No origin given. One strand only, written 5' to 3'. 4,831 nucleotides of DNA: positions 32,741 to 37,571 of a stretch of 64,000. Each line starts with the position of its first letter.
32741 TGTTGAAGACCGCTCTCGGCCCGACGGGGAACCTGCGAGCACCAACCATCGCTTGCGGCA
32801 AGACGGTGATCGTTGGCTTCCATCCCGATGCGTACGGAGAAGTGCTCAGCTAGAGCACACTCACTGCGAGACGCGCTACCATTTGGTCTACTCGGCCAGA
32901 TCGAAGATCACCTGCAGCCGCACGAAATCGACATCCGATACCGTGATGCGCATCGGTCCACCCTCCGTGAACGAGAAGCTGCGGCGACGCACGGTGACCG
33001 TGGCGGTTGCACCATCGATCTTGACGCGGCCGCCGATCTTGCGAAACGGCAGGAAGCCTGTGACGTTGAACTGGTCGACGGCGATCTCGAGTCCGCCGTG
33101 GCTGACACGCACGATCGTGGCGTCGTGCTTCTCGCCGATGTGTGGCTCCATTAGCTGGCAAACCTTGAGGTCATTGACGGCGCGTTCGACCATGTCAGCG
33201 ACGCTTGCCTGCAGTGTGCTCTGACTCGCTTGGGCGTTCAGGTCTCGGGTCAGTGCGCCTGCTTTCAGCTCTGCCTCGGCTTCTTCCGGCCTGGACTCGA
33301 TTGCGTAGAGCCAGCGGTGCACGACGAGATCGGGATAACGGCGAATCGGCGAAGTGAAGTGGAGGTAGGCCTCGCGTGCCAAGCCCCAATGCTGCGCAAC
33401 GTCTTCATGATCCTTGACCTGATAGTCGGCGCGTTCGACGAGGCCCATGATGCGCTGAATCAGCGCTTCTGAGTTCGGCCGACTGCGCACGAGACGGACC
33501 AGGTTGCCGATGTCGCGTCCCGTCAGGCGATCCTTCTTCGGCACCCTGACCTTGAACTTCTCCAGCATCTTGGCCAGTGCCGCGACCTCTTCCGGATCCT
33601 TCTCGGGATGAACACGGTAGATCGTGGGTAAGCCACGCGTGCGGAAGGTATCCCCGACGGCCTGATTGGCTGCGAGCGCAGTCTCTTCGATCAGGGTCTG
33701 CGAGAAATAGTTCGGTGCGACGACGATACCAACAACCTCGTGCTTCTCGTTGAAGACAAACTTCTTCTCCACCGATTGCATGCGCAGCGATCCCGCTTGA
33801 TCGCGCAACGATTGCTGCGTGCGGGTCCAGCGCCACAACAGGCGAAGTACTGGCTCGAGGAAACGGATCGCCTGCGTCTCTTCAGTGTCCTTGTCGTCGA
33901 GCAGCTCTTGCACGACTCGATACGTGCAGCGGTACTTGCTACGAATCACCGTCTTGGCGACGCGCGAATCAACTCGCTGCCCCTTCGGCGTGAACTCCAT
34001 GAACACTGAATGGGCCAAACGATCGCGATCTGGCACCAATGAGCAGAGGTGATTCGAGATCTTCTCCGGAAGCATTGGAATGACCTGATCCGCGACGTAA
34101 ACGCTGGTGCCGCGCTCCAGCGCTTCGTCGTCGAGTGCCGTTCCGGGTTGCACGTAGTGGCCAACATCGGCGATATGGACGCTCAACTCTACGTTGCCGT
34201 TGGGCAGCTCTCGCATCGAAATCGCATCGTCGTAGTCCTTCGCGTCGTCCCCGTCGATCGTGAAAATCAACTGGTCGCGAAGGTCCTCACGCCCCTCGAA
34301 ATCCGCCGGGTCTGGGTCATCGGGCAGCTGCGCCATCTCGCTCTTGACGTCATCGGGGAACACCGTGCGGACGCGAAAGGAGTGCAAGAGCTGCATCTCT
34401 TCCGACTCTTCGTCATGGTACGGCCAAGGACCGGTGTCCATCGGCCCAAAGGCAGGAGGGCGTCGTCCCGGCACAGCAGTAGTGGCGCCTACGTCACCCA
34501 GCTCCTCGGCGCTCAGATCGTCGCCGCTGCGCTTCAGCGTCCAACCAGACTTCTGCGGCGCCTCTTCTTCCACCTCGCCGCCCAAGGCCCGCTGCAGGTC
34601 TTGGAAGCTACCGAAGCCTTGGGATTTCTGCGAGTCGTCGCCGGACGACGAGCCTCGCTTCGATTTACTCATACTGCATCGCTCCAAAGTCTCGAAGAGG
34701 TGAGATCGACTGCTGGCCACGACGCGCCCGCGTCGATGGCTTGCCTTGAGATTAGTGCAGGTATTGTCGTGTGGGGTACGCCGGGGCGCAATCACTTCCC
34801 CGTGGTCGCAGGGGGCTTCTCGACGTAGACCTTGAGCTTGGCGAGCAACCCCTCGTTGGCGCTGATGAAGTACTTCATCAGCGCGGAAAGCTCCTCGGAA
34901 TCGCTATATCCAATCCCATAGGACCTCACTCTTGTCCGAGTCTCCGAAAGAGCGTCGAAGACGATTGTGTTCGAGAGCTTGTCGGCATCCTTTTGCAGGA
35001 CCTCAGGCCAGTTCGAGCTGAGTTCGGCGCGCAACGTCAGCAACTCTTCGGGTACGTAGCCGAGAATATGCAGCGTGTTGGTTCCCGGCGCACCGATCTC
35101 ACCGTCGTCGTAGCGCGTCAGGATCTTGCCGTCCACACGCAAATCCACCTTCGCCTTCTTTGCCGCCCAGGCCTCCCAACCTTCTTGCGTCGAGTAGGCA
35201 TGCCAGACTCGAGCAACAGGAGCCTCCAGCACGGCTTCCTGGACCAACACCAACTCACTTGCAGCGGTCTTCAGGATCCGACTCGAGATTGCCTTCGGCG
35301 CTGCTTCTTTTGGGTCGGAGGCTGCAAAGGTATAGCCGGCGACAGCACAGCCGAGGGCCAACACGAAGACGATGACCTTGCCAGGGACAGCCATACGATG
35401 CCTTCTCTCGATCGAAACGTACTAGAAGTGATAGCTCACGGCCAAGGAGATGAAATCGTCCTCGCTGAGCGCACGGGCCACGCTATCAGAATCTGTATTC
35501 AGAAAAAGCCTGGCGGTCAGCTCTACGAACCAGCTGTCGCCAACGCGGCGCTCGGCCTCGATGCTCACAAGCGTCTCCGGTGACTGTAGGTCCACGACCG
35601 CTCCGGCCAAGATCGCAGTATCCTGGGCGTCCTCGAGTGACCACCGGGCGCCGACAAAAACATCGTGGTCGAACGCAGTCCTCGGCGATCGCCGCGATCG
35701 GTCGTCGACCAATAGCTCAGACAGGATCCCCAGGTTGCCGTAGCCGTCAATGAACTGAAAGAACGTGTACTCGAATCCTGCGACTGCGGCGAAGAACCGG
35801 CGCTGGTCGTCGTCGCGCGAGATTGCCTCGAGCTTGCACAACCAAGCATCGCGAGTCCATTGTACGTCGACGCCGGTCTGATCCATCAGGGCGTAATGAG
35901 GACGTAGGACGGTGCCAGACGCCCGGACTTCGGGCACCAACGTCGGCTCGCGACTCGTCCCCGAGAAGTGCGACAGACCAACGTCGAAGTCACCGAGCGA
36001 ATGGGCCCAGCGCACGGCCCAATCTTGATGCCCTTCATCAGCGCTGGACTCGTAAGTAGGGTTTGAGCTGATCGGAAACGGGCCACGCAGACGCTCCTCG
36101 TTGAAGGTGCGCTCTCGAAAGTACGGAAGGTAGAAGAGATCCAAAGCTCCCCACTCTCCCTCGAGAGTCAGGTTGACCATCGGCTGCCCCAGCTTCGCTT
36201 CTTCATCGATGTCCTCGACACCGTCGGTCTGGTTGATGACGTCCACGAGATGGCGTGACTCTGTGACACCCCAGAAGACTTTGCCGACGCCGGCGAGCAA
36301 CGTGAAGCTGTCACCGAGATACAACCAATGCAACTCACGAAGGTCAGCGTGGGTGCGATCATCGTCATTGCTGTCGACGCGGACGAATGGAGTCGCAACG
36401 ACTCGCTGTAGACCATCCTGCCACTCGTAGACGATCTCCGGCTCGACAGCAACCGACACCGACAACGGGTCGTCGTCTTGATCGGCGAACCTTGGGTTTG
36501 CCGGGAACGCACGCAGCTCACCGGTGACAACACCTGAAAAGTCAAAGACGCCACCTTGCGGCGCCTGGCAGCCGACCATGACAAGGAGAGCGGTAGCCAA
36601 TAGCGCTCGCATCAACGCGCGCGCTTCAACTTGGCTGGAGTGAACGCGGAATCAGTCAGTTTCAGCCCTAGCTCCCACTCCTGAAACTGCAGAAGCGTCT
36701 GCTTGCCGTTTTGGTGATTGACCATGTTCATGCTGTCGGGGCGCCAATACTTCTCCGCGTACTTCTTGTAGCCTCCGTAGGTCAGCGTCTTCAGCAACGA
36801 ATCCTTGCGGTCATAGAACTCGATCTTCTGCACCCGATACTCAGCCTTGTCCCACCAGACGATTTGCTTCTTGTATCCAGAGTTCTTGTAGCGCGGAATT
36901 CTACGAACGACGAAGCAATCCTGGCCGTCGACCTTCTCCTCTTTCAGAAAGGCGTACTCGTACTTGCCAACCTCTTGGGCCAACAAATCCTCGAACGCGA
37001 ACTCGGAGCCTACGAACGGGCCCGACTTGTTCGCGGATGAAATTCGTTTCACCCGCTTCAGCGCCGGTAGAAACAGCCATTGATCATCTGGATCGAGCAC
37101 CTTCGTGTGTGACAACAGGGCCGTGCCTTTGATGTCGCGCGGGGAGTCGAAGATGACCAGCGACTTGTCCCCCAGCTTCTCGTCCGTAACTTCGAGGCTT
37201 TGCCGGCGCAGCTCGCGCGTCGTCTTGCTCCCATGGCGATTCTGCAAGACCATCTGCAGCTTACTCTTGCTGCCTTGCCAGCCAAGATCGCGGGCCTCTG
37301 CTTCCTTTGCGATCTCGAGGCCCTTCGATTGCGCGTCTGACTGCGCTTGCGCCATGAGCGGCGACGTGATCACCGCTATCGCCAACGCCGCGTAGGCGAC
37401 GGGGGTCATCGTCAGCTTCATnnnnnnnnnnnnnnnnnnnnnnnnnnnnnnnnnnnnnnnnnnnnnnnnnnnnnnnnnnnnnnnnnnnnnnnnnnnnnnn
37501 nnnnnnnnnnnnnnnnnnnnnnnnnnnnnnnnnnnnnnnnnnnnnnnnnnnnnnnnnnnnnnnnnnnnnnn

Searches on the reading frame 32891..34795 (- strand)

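Call 53: search_protein_families(library=pfam, proteins=[window:32891-34795:-], max_evalue=0.001)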
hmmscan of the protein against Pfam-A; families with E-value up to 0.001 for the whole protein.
window:32891-34795:- (635 aa): 1 family
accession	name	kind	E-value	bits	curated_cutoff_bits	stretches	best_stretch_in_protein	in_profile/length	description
PF00773.25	RNB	-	9.3e-95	318.1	29.3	1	169-499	1-323/326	RNB domain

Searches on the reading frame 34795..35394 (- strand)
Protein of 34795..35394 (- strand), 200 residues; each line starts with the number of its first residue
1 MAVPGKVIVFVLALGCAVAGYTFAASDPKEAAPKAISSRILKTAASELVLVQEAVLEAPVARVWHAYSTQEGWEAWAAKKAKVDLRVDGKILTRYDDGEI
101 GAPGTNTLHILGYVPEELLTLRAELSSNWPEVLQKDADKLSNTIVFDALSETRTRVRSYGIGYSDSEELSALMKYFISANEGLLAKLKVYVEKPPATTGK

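Call 53: search_protein_families(library=pfam, proteins=[window:34795-35394:-], max_evalue=0.001)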
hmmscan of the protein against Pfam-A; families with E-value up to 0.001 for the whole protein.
window:34795-35394:- (200 aa): 1 family
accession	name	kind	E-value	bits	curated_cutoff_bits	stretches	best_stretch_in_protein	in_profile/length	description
PF08327.17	AHSA1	-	1.7e-08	35.2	22.1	1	58-191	2-124/125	Activator of Hsp90 ATPase homolog 1-like protein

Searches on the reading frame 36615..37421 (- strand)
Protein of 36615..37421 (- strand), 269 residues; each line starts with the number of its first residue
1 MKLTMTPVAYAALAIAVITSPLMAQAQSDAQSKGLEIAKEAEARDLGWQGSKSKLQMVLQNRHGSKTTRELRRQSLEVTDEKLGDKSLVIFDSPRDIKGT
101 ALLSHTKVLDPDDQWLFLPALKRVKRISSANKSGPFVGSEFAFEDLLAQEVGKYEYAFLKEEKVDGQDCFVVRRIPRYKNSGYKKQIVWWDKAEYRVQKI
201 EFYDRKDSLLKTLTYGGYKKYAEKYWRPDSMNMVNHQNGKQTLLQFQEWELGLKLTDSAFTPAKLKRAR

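Call 53: search_protein_families(library=pfam, proteins=[window:36615-37421:-], max_evalue=0.001)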
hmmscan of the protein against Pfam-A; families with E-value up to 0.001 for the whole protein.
window:36615-37421:- (269 aa): 2 families
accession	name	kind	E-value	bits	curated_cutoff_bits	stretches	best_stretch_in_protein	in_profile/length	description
PF17131.11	LolA_like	-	1.1e-62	211.4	30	1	85-267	3-184/184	Outer membrane lipoprotein-sorting protein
PF07044.18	DUF1329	-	1.2e-10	41.6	23.1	1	80-133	136-192/368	Protein of unknown function (DUF1329)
